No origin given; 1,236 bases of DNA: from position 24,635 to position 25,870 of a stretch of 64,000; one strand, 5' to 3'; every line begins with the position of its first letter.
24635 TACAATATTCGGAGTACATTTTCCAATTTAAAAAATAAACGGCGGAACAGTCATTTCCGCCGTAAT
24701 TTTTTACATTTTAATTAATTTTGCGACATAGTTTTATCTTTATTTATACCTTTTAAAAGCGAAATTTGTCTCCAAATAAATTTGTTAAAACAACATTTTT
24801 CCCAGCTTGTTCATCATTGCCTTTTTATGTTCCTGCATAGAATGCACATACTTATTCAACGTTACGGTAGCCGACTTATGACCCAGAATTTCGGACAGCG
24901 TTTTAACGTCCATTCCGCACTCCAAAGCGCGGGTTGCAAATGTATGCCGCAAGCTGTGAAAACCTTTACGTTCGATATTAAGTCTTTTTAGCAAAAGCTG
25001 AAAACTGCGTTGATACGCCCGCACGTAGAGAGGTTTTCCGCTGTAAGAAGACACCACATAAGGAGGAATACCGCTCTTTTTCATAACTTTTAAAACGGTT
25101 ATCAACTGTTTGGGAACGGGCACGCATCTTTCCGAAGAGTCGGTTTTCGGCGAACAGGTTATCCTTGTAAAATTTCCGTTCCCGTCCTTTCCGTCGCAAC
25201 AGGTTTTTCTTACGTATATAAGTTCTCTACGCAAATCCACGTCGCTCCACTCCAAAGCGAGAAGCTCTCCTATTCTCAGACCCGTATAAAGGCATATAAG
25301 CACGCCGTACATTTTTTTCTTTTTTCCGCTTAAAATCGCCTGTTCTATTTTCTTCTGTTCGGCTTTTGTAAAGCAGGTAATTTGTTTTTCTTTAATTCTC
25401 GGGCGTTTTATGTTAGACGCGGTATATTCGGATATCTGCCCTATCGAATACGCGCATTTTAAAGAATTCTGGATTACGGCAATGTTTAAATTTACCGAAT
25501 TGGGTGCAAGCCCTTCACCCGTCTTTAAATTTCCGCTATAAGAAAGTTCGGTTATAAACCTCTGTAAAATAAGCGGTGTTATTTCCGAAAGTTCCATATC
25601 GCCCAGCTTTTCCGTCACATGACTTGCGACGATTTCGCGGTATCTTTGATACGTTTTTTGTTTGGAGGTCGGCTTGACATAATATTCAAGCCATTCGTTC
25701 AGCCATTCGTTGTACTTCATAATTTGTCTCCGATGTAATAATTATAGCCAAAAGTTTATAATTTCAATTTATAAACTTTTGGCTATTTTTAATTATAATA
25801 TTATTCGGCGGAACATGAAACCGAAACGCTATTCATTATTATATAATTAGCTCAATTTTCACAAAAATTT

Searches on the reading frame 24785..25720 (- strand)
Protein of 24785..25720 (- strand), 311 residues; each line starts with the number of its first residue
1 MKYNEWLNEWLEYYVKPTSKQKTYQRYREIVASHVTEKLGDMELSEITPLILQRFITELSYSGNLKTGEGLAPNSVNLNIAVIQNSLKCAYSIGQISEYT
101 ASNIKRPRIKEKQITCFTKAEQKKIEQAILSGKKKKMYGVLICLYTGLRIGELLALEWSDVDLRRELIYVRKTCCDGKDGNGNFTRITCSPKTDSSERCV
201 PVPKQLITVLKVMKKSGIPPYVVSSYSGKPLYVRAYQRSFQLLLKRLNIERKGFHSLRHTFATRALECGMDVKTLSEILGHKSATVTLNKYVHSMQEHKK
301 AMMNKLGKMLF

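Call 7: search_protein_families(library=pfam, proteins=[window:24785-25720:-])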
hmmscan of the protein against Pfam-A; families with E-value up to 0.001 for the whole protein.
window:24785-25720:- (311 aa): 2 families
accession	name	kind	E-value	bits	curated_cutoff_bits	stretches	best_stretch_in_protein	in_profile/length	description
PF00589.27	Phage_integrase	-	4e-27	95.5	27.1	1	130-297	27-171/172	Phage integrase family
PF14659.12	Phage_int_SAM_3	-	2.2e-13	50.7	22.6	1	4-59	3-57/58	Phage integrase, N-terminal SAM-like domain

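Call 8: find_encoding_contigs(protein=window:24785-25720:-, flank=3000, max_places=10)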
Protein window:24785-25720:- (311 aa): 2 contigs read that carry it; 1 place shown.
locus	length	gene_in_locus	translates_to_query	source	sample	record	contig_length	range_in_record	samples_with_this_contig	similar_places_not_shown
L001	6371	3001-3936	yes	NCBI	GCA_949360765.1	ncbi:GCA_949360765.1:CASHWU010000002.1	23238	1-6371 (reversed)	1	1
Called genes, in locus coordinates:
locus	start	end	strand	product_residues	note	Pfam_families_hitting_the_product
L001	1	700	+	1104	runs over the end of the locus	PF01915:Glyco_hydro_3_C, PF14310:Fn3-like, PF00933:Glyco_hydro_3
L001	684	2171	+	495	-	-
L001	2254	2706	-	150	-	PF01381:HTH_3 (faint)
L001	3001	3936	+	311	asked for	PF14659:Phage_int_SAM_3, PF00589:Phage_integrase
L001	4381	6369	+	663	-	?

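Call 12: find_homologous_proteins(query=window:24785-25720:-, max_evalue=1e-20)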
Query window:24785-25720:- (311 aa): 7412 proteins with E <= 1e-20 among 8000 candidates; the best 120 are listed.
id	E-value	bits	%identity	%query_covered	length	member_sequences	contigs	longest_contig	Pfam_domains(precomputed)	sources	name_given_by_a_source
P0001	6.2e-198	674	96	100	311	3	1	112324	PF14659.13,PF00589.28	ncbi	-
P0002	9.9e-158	542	-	-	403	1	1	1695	PF14659.13,PF00589.28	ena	-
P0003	4.2e-156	537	75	100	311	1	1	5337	PF14659.13,PF00589.28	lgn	-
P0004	7.9e-140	483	69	100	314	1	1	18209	PF14659.13,PF00589.28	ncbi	-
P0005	9.5e-140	483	70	100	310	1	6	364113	PF14659.13,PF00589.28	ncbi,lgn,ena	-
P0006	1.3e-139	483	70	100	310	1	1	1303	PF14659.13,PF00589.28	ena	-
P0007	2.5e-139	482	69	100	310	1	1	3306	PF14659.13,PF00589.28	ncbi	-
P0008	4.7e-139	481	69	100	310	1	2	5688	PF14659.13,PF00589.28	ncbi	-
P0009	1.4e-138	479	68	100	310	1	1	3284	PF14659.13,PF00589.28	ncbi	-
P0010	7.8e-138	477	69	100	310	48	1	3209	PF14659.13,PF00589.28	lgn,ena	-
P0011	1.4e-137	476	69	100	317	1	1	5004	PF14659.13,PF00589.28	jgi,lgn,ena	-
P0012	3.2e-137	475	69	100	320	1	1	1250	PF14659.13,PF00589.28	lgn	-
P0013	3.3e-137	475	69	100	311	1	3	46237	PF14659.13,PF00589.28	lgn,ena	-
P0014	3.4e-137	475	68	100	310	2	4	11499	PF14659.13,PF00589.28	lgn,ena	-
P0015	3.6e-137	475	68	100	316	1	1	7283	PF14659.13,PF00589.28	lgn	-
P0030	2.6e-135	469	68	100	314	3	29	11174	PF14659.13,PF00589.28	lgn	-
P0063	4.3e-129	448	64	100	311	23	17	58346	PF14659.13,PF00589.28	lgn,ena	-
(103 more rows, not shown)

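Call 13: find_encoding_contigs(protein=P0001, flank=4000, max_places=6)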
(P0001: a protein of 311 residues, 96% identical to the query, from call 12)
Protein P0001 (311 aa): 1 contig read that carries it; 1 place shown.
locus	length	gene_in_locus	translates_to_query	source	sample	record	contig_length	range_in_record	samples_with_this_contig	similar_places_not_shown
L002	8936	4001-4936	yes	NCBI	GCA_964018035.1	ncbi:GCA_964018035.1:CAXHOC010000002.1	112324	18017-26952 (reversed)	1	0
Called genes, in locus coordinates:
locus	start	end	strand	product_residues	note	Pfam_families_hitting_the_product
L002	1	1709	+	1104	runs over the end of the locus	PF01915:Glyco_hydro_3_C, PF14310:Fn3-like, PF00933:Glyco_hydro_3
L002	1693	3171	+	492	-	-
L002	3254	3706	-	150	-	PF12844:HTH_19 (weak), PF13443:HTH_26 (faint), PF01381:HTH_3 (weak)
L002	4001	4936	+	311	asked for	PF14659:Phage_int_SAM_3, PF00589:Phage_integrase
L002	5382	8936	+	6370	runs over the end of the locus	PF18676:MBG_2, PF16486:ArgoN (faint), PF18676:MBG_2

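Call 14: find_encoding_contigs(protein=P0003, flank=4000, max_places=6)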
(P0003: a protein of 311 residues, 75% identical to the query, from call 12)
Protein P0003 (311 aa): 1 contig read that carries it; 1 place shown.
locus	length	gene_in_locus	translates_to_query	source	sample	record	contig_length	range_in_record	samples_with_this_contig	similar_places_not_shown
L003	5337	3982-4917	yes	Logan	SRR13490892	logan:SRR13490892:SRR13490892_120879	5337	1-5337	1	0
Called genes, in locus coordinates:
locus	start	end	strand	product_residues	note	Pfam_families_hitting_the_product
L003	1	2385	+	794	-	?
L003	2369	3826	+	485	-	PF02368:Big_2, PF00331:Glyco_hydro_10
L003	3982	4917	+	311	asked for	PF14659:Phage_int_SAM_3, PF00589:Phage_integrase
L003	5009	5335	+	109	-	?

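Call 22: find_related_loci(query=A1, collection=genome_contigs, flank=4000)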
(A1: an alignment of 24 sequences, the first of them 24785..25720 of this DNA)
Query A1 (311 aa) in genome_contigs; peptide patterns used: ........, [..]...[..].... (x = any residue, [..] = any of these).
599 stretches matched a pattern (row limit reached: there are more); 564 encode a relative of the query (tblastn E <= 1e-3); the best 80 are kept; 80 distinct loci.
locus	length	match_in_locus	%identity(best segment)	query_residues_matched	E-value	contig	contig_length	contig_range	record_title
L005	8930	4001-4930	70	1-310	1e-147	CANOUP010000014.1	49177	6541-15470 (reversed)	MAG TPA_asm: uncultured Clostridia bacterium isolate SRR15604581_bin.35_metawrap_v1.3_MAG genome assembly, contig: NODE.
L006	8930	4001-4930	70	1-310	1e-147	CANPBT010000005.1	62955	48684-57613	MAG TPA_asm: uncultured Clostridia bacterium isolate SRR15604549_bin.13_metawrap_v1.3_MAG genome assembly, contig: NODE.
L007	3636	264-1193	70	1-310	6e-153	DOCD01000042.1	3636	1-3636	MAG TPA_asm: Clostridiales bacterium isolate UBA11940 contig_76423, whole genome shotgun sequence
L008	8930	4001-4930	68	1-310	1e-143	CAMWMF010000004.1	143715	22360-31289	MAG TPA_asm: uncultured Clostridia bacterium isolate SRR14411281_bin.1_metawrap_v1.3_MAG genome assembly, contig: NODE.4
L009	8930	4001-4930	67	1-310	4e-142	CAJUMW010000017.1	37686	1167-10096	MAG TPA_asm: uncultured Christensenellaceae bacterium isolate MGBC143123 genome assembly, contig: MGBC143123.17, whole g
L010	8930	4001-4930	67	1-310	5e-140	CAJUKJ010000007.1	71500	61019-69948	MAG TPA_asm: uncultured Christensenellaceae bacterium isolate MGBC157705 genome assembly, contig: MGBC157705.7, whole ge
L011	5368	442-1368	65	1-310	3e-136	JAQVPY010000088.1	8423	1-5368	MAG: Bacteroidales bacterium isolate STF1_214 NODE_28892_length_8423_cov_2.615477_Sandtown_F1, whole genome shotgun sequ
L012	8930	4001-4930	61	1-310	7e-136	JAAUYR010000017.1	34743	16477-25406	MAG: Clostridia bacterium isolate Mgla_MAG_6-bin_37 c_000000142305, whole genome shotgun sequence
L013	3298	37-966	63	1-310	7e-140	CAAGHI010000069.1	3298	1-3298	TPA_asm: Candidatus Gastranaerophilales bacterium, isolate HGM07946, WGS project CAAGHI010000000 data, contig: SRS476271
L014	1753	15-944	64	1-310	1e-145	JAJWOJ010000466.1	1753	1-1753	MAG: Clostridiales bacterium isolate B44_16.fa NODE_14284_length_1753_cov_6.445230, whole genome shotgun sequence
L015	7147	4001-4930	63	1-310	1e-134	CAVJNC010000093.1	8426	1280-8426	Subdoligranulum sp. APC924/74 isolate H07681-L1_cleanbin_000025 genome assembly, contig: Spades_H07681-L1_contig_5551, w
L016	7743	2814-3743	63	1-310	2e-134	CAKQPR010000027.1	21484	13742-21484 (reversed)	MAG: uncultured Clostridia bacterium isolate REFINED_METABAT215_TOP10_CONTIGS_1500_ASSEMBLY_K77_MERGED__Hadza_MoBio_hadz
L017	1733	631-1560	63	1-310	5e-145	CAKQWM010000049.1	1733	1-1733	MAG: uncultured Clostridia bacterium isolate REFINED_METABAT215_TOP10_CONTIGS_1500_ASSEMBLY_K77_MERGED__Hadza_MoBio_hadz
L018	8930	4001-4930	63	1-310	3e-134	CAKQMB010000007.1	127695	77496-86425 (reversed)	MAG: uncultured Clostridia bacterium isolate REFINED_METABAT215_TOP10_CONTIGS_1500_ASSEMBLY_K77_MERGED__Nepal_MoBio_Fibe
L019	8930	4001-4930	63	1-310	7e-134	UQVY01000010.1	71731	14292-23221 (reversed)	uncultured Clostridiales bacterium isolate UMGS692 genome assembly, contig: NODE_27_length_71731_cov_9.814010, whole gen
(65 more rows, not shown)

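Call 29: search_protein_families(library=pfam, alignment_id=A2, max_evalue=0.001)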
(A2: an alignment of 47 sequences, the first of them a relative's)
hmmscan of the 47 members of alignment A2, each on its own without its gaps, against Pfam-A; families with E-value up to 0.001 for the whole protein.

A. member 1, L005:6023-8140:+ (706 aa): 3 families
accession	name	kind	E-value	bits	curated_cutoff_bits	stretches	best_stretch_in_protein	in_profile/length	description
PF13306.12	LRR_5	-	3.4e-47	159.9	27.7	3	319-423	11-113/127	BspA type Leucine rich repeat region (6 copies)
PF09479.16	Flg_new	-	6.3e-21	74.7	27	3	109-166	1-52/65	Listeria-Bacteroides repeat domain (List_Bact_rpt)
PF13855.12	LRR_8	-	3.3e-15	56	27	0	480-524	11-54/61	Leucine rich repeat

B. families by the number of members that match (of 47 scanned): 45 families (the first 25 are shown)
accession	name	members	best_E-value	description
PF09479.16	Flg_new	7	1.1e-77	Listeria-Bacteroides repeat domain (List_Bact_rpt)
PF04851.21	ResIII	7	3e-13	Type III restriction enzyme, res subunit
PF00271.37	Helicase_C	6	3e-14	Helicase conserved C-terminal domain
PF00270.35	DEAD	6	3.8e-09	DEAD/DEAH box helicase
PF03457.19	HA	4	1.7e-146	Helicase associated domain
PF18998.6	Flg_new_2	4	3.2e-65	Divergent InlB B-repeat domain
PF13306.12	LRR_5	4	2.5e-51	BspA type Leucine rich repeat region (6 copies)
PF13855.12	LRR_8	4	4.5e-16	Leucine rich repeat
PF00176.29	SNF2-rel_dom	3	2.7e-12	SNF2-related domain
PF20473.4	MmeI_Mtase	3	9.9e-07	MmeI, DNA-methyltransferase domain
PF02384.22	N6_Mtase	3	4.3e-06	N-6 DNA Methylase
PF20720.3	nSTAND3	3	0.00032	Novel STAND NTPase 3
PF07669.17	Eco57I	2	4e-38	Eco57I restriction-modification methylase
PF13421.11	Band_7_1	2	1.5e-36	SPFH domain-Band 7 family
PF01555.25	N6_N4_Mtase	2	2.8e-33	DNA methylase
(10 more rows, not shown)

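Call 37: search_protein_families(library=ncbifam, proteins=[window:24785-25720:-], max_evalue=0.001)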
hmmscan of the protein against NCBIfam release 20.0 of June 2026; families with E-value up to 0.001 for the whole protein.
window:24785-25720:- (311 aa): 12 families
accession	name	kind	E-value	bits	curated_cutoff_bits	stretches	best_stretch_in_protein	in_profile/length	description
NF040815.2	recomb_XerA_Arch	equivalog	1e-29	103.9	220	2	20-177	13-153/263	site-specific tyrosine recombinase/integron integrase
TIGR02224.1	recomb_XerC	equivalog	3.8e-21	75.7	335.15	1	21-303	15-286/295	tyrosine recombinase XerC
TIGR02225.1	recomb_XerD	equivalog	4.9e-17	62.2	329.6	1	17-303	11-283/290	site-specific tyrosine recombinase XerD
TIGR02249.1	integrase_gron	subfamily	1.3e-14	54.3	265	1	235-306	241-312/315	integron integrase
NF001399.0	PRK00283.1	subfamily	1.7e-14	53.8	279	1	21-303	24-292/300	tyrosine recombinase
NF002331.0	PRK01287.1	subfamily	4.7e-11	42.2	371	1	6-287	29-306/365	site-specific tyrosine recombinase XerC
NF003462.0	PRK05084.1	equivalog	1.8e-10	40.1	267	1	142-307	203-357/360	tyrosine recombinase XerS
NF011946.0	PRK15417.1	equivalog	1e-09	38.1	435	1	231-294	252-315/337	integron integrase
NF002685.0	PRK02436.1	equivalog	4.7e-08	33.2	178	0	192-292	149-244/245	site-specific tyrosine recombinase XerD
NF040693.1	recomb_GmtY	equivalog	3.9e-06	26.4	340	1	219-285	350-424/441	gamma-mobile-trio recombinase GmtY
NF007370.0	PRK09870.1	subfamily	4.3e-05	23.2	221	1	113-286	9-172/200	tyrosine-type DNA invertase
NF007371.0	PRK09871.1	subfamily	6.2e-05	22.6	222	0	118-172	8-64/198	tyrosine-type DNA invertase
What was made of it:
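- On XerC/XerD, integron integrase or FimB/FimE equivalogs (NCBIfam): The tyrosine-type DNA invertase models score about 23 against about 221 (call 37).
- NCBIfam gives only weak, below-cutoff matches to XerA/XerC/XerD models (call 37).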

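Call 38: search_solved_structures(query=window:24785-25720:-, max_evalue=0.001)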
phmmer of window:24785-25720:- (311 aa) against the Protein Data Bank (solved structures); distinct sequences matched with E-value up to 0.001: 17.
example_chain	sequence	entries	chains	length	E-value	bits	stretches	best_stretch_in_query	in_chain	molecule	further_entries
6en0_A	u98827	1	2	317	4.2e-16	62.5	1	135-306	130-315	Int protein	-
6emy_A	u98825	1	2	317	5.7e-16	62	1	135-306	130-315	Int protein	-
6emz_A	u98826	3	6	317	1.1e-15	61.1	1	135-306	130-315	Int protein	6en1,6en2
5hxy_A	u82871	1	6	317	2.2e-15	60.1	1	3-294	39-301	Tyrosine recombinase XerA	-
3nkh_A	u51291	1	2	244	1.6e-11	47.5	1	145-308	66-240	Integrase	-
4a8e_A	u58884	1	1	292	1.3e-08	37.9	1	71-304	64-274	PROBABLE TYROSINE RECOMBINASE XERC-LIKE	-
2kkp_A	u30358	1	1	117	3.6e-08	36.4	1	4-108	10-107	Phage integrase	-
5c6k_A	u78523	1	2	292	1.7e-07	34.3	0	36-165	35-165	Integrase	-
1a0p_A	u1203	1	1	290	3.1e-07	33.4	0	243-297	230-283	SITE-SPECIFIC RECOMBINASE XERD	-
9i5v_14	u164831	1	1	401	1.6e-06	31.1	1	195-304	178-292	Ribosome-associated translation inhibitor RaiA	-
5dcf_A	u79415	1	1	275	2e-06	30.7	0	243-298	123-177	Tyrosine recombinase XerD,DNA translocase FtsK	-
2a3v_A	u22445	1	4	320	8.7e-06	28.6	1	246-306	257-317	site-specific recombinase IntI4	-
1aih_A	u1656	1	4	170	0.00013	24.7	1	232-301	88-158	HP1 INTEGRASE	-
5dor_A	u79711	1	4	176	0.00025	23.8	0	252-298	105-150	Integrase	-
5vfz_A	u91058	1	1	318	0.00058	22.6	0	254-287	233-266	Gp33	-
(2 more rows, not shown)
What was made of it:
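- The nearest solved structures are the Tn1549 integrase and XerA (call 38).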

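Call 42: list_cluster_members(proteins=[window:24785-25720:-, window:26015-26467:+])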
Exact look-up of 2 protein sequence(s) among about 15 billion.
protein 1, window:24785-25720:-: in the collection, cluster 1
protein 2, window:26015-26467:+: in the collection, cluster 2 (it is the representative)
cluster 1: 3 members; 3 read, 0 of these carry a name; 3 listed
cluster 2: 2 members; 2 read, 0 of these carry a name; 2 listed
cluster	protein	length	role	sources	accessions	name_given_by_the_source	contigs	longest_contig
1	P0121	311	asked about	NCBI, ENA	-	-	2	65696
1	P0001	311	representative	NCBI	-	-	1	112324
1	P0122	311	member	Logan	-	-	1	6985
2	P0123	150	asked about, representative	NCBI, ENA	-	-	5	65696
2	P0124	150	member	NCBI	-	-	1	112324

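Call 43: find_encoding_contigs(protein=P0122, flank=4000, max_places=6)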
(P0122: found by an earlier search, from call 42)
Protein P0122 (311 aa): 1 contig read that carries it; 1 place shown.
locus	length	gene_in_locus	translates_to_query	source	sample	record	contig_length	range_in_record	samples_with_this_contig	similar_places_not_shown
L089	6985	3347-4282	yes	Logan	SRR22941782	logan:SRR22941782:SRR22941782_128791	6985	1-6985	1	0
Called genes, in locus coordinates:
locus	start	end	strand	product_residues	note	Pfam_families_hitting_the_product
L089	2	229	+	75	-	?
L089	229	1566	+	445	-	PF14501:HATPase_c_5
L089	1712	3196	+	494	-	PF01915:Glyco_hydro_3_C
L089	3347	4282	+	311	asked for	PF14659:Phage_int_SAM_3, PF00589:Phage_integrase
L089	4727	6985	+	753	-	?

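Call 52: search_dna_similar(query=window:24785-25720:-, collection=plasmids, mode=protein, max_rows=12)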
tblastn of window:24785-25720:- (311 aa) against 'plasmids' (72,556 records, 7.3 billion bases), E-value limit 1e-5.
Records with a match: 3157; places in all: 3344; records where one place covers at least 80% of the query: 2709.
Best place of each record, by identity: <60% 3157.
By first word of the organism name: Escherichia 1446; Salmonella 418; Enterococcus 240; Bacillus 131; Shigella 113; Pseudomonas 88; Klebsiella 76; Enterobacter 45; Ligilactobacillus 43; Pseudosulfitobacter 32; and 170 more.
By predicted mobility (MOB-suite, as given by PLSDB): conjugative 2218; non-mobilizable 722; mobilizable 217.
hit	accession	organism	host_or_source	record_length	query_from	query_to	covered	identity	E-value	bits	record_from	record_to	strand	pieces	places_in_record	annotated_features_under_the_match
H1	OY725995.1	Phocaeicola massiliensis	-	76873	16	310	95%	34.3%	6e-37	147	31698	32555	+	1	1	record has no annotation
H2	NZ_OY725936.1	Bacteroides finegoldii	-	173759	20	308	93%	34.9%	2e-35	142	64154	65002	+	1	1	site-specific integrase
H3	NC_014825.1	Ruminococcus albus 7 = DSM 20455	-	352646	1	304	98%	32.9%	1e-41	160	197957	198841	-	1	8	site-specific integrase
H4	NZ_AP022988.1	Bacillus cereus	-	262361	3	311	99%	31.2%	1e-32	134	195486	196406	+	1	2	site-specific integrase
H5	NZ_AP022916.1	Bacillus cereus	-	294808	3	311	99%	30.9%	1e-32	134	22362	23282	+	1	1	site-specific integrase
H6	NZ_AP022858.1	Bacillus cereus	-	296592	3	311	99%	30.9%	1e-32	134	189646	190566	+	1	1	site-specific integrase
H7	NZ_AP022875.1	Bacillus cereus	-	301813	3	311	99%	30.9%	1e-32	134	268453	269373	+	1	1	site-specific integrase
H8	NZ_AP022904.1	Bacillus cereus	-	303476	3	311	99%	30.9%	1e-32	134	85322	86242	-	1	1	site-specific integrase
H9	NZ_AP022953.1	Bacillus cereus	-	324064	3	311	99%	30.9%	1e-32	134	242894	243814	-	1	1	site-specific integrase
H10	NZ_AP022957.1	Bacillus cereus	-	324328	3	311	99%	30.9%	1e-32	134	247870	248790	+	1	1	site-specific integrase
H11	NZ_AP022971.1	Bacillus cereus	-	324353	3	311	99%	30.9%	1e-32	134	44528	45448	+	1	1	site-specific integrase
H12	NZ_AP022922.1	Bacillus cereus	-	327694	3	311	99%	30.9%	1e-32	134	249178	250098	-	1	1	site-specific integrase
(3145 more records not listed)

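Call 53: search_dna_similar(query=window:24785-25720:-, collection=phages, mode=protein, max_rows=12)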
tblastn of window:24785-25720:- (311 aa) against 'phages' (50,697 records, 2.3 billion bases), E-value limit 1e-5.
Records with a match: 2708; places in all: 2728; records where one place covers at least 80% of the query: 2153.
Best place of each record, by identity: <60% 2708.
By first word of the organism name: Streptococcus 653; Mycobacterium 545; Staphylococcus 314; Gordonia 172; Bacteriophage 121; Paenibacillus 89; Arthrobacter 74; Lactobacillus 65; Salmonella 64; Helicobacter 51; and 88 more.
By host as written in the record: Mycobacterium smegmatis mc2 155 363; - 235; Gordonia terrae 3612 139; Staphylococcus aureus 101; Mycobacterium smegmatis mc#155 78; Paenibacillus larvae 38; Helicobacter pylori 36; Listeria monocytogenes 34; and 953 more.
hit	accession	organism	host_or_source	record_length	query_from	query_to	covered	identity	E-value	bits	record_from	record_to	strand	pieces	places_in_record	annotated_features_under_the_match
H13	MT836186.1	Bacteriophage sp.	human fecal samples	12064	9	310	97%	36.1%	2e-48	178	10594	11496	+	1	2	record has no annotation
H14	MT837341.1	Bacteriophage sp.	human fecal samples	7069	3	307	98%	34.7%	6e-49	180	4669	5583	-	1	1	record has no annotation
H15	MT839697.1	Bacteriophage sp.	human fecal samples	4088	20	306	92%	35.5%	2e-45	170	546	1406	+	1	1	record has no annotation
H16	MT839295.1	Bacteriophage sp.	human fecal samples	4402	1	305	98%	32.7%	4e-39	151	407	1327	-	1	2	record has no annotation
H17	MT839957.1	Bacteriophage sp.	human fecal samples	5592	6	310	98%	32.3%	2e-35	140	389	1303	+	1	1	record has no annotation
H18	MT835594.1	Bacteriophage sp.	human fecal samples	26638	9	310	97%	31.6%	4e-35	140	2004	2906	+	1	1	record has no annotation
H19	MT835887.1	Bacteriophage sp.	human fecal samples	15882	1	293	94%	32.0%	2e-34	138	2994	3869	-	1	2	record has no annotation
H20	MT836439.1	Bacteriophage sp.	human fecal samples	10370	1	311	100%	29.8%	7e-39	151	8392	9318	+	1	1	record has no annotation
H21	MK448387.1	Streptococcus satellite phage Javan257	Streptococcus himalayensis HTS2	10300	3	300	96%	31.0%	4e-24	108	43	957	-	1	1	integrase/recombinase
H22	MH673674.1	Thermus phage phiMa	Thermus thermophilus HB8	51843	7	307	97%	30.6%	4e-26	114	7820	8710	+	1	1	hypothetical protein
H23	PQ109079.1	Thermus phage Cumys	Thermus thermophilus HB8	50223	7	307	97%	30.6%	8e-26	113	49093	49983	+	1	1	integrase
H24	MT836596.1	Bacteriophage sp.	human fecal samples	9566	9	307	96%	30.8%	3e-37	146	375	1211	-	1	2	record has no annotation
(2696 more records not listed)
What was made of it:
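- On Phage or plasmid integrase: Best identity is about 36% in phages and about 35% in plasmids (calls 52, 53).
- There is no close relative in the phage or plasmid collections (calls 52, 53).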

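Call 58: find_encoding_contigs(protein=P0030, flank=1200, max_places=10)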
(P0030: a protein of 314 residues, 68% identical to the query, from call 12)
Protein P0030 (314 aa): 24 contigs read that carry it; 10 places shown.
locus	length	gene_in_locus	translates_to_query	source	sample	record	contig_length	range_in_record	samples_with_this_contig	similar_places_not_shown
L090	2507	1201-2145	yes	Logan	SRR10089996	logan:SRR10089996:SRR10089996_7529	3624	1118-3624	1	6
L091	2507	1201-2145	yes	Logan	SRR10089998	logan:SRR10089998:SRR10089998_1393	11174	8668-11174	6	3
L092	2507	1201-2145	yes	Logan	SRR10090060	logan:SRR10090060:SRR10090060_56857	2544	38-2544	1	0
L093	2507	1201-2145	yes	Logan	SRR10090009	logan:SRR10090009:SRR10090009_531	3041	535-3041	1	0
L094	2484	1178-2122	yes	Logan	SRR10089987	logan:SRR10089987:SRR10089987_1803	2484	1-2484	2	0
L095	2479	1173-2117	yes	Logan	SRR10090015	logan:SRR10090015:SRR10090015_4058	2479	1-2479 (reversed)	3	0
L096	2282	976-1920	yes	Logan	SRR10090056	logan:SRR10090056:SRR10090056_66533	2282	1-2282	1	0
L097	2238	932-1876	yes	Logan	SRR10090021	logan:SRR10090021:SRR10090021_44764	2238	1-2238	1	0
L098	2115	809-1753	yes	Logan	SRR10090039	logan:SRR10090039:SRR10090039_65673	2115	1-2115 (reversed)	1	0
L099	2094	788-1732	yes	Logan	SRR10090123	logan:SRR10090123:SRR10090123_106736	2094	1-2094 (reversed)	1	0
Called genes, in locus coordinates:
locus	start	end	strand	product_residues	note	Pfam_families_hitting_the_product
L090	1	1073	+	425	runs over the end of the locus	PF09989:DUF2229 (faint)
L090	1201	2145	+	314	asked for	PF14659:Phage_int_SAM_3, PF00589:Phage_integrase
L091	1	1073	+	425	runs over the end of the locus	PF09989:DUF2229 (faint)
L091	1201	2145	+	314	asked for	PF14659:Phage_int_SAM_3, PF00589:Phage_integrase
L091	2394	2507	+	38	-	?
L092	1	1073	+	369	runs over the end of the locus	?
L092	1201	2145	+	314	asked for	PF14659:Phage_int_SAM_3, PF00589:Phage_integrase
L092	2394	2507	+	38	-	?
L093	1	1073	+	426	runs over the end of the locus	-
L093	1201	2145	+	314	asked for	PF14659:Phage_int_SAM_3, PF00589:Phage_integrase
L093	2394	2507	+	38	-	?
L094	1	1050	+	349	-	?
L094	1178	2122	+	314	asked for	PF14659:Phage_int_SAM_3, PF00589:Phage_integrase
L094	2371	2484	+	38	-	?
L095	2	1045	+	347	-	?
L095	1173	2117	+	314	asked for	PF14659:Phage_int_SAM_3, PF00589:Phage_integrase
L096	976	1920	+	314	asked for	PF14659:Phage_int_SAM_3, PF00589:Phage_integrase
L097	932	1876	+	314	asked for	PF14659:Phage_int_SAM_3, PF00589:Phage_integrase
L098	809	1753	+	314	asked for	PF14659:Phage_int_SAM_3, PF00589:Phage_integrase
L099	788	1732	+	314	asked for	PF14659:Phage_int_SAM_3, PF00589:Phage_integrase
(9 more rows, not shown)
